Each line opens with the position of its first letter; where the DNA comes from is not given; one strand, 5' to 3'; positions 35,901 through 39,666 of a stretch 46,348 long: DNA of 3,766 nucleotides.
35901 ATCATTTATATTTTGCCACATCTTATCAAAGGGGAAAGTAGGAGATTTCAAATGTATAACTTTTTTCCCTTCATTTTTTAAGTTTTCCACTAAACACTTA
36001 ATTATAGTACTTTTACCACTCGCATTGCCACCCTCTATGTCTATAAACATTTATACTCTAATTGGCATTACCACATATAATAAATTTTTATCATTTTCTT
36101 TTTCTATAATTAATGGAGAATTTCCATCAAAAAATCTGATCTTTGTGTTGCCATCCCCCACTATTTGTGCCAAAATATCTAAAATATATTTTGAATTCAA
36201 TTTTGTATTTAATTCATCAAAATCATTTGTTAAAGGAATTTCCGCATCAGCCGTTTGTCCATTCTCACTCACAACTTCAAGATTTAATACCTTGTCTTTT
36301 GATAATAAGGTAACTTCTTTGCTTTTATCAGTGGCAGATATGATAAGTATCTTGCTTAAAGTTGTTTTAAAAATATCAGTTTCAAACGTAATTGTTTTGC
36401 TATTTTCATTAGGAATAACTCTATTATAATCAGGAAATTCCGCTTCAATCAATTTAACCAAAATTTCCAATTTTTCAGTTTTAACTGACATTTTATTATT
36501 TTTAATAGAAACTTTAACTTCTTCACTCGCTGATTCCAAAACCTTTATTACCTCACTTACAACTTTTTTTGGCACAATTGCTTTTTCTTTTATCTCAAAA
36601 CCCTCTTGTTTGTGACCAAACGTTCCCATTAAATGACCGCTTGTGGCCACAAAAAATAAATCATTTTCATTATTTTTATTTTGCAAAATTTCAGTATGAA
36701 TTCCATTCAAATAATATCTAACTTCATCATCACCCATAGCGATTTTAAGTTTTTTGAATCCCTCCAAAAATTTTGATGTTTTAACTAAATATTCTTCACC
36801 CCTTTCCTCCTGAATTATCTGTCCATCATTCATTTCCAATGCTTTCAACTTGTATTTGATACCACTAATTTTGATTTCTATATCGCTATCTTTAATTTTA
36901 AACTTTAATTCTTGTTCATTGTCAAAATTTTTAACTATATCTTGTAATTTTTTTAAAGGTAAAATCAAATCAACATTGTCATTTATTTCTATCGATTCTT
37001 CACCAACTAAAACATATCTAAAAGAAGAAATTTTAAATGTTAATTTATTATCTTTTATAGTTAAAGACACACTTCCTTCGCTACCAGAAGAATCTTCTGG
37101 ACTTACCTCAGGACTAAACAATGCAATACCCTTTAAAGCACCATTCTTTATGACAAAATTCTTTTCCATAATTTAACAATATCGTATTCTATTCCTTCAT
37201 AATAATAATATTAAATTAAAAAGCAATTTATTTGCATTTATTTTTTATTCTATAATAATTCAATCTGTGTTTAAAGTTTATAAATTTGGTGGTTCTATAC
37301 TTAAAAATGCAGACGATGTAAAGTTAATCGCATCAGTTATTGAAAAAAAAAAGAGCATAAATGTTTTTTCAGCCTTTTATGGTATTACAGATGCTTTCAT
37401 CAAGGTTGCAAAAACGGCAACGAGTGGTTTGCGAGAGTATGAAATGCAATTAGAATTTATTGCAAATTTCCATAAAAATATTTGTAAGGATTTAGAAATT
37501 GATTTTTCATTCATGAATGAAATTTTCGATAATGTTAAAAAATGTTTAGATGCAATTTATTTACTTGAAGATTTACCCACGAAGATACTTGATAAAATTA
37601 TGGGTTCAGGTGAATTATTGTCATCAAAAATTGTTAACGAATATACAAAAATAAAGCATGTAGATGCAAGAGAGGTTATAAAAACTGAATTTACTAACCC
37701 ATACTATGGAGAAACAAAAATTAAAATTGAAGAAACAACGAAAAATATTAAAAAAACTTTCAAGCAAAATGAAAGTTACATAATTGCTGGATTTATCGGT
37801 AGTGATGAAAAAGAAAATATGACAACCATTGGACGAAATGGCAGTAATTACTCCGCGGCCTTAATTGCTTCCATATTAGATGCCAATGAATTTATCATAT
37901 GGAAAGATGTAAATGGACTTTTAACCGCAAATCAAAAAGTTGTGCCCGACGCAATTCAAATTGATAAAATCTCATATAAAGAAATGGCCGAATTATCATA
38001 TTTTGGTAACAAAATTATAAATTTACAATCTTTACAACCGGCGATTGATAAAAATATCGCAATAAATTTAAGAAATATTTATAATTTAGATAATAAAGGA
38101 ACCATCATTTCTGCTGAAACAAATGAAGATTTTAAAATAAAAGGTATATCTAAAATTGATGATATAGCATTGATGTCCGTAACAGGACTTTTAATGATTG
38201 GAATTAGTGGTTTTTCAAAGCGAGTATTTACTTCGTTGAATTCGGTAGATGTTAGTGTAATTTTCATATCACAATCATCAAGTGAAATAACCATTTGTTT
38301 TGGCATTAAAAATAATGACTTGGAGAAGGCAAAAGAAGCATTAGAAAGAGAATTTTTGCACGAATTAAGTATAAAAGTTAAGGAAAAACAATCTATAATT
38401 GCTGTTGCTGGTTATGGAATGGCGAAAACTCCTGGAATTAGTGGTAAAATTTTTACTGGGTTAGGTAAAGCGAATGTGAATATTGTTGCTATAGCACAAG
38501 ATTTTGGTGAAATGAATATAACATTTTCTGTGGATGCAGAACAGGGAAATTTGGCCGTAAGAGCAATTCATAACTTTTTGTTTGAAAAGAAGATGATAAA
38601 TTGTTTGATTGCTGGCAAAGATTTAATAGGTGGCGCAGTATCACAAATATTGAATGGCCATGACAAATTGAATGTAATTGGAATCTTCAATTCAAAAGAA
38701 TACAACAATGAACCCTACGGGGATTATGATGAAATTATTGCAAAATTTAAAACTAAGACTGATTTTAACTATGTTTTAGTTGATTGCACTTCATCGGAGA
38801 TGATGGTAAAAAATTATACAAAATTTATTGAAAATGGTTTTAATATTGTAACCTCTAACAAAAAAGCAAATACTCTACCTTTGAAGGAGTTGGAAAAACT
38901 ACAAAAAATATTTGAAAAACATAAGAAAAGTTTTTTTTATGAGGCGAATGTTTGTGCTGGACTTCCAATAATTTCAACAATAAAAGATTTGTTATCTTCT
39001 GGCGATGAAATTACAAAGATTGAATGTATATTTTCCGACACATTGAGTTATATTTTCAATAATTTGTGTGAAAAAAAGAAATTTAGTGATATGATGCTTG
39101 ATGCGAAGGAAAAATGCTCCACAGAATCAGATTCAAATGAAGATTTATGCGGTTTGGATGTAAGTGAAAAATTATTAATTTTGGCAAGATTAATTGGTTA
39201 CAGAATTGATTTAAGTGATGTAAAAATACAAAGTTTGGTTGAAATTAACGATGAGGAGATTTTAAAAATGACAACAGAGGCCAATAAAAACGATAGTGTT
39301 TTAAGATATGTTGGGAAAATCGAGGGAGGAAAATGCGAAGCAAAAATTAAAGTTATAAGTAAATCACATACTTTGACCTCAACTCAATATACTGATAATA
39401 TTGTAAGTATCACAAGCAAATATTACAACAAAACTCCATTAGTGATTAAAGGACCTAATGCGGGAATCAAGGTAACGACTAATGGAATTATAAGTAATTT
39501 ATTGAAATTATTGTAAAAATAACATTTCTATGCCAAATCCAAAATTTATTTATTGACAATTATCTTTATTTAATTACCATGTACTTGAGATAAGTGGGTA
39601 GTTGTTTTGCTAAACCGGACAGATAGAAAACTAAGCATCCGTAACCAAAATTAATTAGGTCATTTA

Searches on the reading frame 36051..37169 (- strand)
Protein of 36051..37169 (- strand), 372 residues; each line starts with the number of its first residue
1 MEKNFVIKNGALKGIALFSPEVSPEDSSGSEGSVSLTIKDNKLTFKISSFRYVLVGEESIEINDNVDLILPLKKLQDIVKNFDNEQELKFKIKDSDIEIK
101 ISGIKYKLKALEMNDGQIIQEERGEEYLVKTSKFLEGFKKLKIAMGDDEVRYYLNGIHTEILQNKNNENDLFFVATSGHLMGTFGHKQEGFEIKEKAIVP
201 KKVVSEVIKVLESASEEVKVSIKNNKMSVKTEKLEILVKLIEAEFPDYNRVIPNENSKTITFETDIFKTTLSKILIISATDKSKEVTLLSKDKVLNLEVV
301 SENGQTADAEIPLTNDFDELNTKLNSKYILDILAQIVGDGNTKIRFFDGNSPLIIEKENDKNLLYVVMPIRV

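Call 28: search_protein_families(library=ncbifam, proteins=[window:36051-37169:-], max_evalue=0.00001)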
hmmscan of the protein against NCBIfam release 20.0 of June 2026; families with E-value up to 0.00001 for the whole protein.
window:36051-37169:- (372 aa): 2 families
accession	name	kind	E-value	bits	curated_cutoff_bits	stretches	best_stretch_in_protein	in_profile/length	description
TIGR00663.1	dnan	equivalog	5e-50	170.5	137.65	1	30-371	29-366/367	DNA polymerase III subunit beta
NF004184.0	PRK05643.3-2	equivalog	5.4e-13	48.6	443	1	37-371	36-374/375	DNA polymerase III subunit beta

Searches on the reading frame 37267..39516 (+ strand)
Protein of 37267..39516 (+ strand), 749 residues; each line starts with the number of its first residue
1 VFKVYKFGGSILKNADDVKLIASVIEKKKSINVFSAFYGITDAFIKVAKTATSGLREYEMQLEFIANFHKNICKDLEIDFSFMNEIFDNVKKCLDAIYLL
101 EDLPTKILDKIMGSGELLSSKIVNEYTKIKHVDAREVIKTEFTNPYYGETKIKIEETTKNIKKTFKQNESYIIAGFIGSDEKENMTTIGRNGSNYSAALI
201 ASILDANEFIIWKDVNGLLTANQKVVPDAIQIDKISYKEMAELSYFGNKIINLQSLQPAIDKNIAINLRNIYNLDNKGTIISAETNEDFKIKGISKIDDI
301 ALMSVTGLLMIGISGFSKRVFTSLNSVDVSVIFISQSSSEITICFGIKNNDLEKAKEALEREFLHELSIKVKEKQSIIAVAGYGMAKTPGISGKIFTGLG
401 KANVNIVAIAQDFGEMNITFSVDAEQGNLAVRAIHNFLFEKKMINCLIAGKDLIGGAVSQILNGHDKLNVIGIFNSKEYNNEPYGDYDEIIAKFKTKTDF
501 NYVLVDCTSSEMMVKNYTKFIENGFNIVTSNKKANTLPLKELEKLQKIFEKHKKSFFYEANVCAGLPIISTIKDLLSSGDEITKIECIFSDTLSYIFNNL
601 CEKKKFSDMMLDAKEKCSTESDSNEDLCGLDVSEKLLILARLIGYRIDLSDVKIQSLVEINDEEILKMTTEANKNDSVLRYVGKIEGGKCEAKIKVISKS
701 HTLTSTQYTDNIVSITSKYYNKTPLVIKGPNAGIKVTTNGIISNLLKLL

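Call 28: search_protein_families(library=ncbifam, proteins=[window:37267-39516:+], max_evalue=0.00001)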
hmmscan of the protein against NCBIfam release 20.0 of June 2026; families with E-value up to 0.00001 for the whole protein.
window:37267-39516:+ (749 aa): 28 families (the best 25 are shown)
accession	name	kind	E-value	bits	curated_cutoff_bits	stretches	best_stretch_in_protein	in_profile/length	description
NF006959.0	PRK09436.1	equivalog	1.2e-201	671.9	726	1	3-748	2-812/819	bifunctional aspartate kinase/homoserine dehydrogenase I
NF007003.0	PRK09466.1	subfamily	2.2e-117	393.5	582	1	3-748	13-806/810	bifunctional aspartate kinase/homoserine dehydrogenase II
NF004938.0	PRK06291.1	equivalog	2.2e-95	320.1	528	1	1-439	1-462/468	aspartate kinase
TIGR00657.1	asp_kinases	subfamily_domain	5.5e-90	302.6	208.7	1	4-439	5-441/442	aspartate kinase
TIGR00656.1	asp_kin_monofn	equivalog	1.8e-80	270.9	402.25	1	4-440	5-406/407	aspartate kinase, monofunctional class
NF006570.0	PRK09084.1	equivalog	1.5e-78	264.9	455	1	2-441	4-451/452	lysine-sensitive aspartokinase 3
NF006540.0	PRK09034.1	equivalog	1.7e-62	211.5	434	1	3-442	2-452/454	aspartate kinase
NF006515.0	PRK08961.1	equivalog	7.7e-61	206.1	802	1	3-446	10-467/861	bifunctional aspartate kinase/diaminopimelate decarboxylase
NF005155.0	PRK06635.1-4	equivalog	6.3e-52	176.9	346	1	104-437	62-400/407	aspartate kinase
NF004579.0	PRK05925.1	equivalog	1.4e-49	169.3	665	1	4-444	5-438/440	aspartate kinase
NF005154.0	PRK06635.1-2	equivalog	1.1e-48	166.6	376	1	105-437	64-401/407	aspartate kinase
NF006068.0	PRK08210.1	equivalog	6.4e-46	157.3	474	1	103-437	66-399/405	aspartate kinase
NF005153.0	PRK06635.1-1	equivalog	1.4e-42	146.2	585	1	100-437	58-404/421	aspartate kinase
NF005656.0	PRK07431.1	equivalog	3e-41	141.6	657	1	143-438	104-410/587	aspartate kinase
NF006234.1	PRK08373.1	subfamily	2.2e-38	132.3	237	1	4-306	4-298/338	aspartate kinase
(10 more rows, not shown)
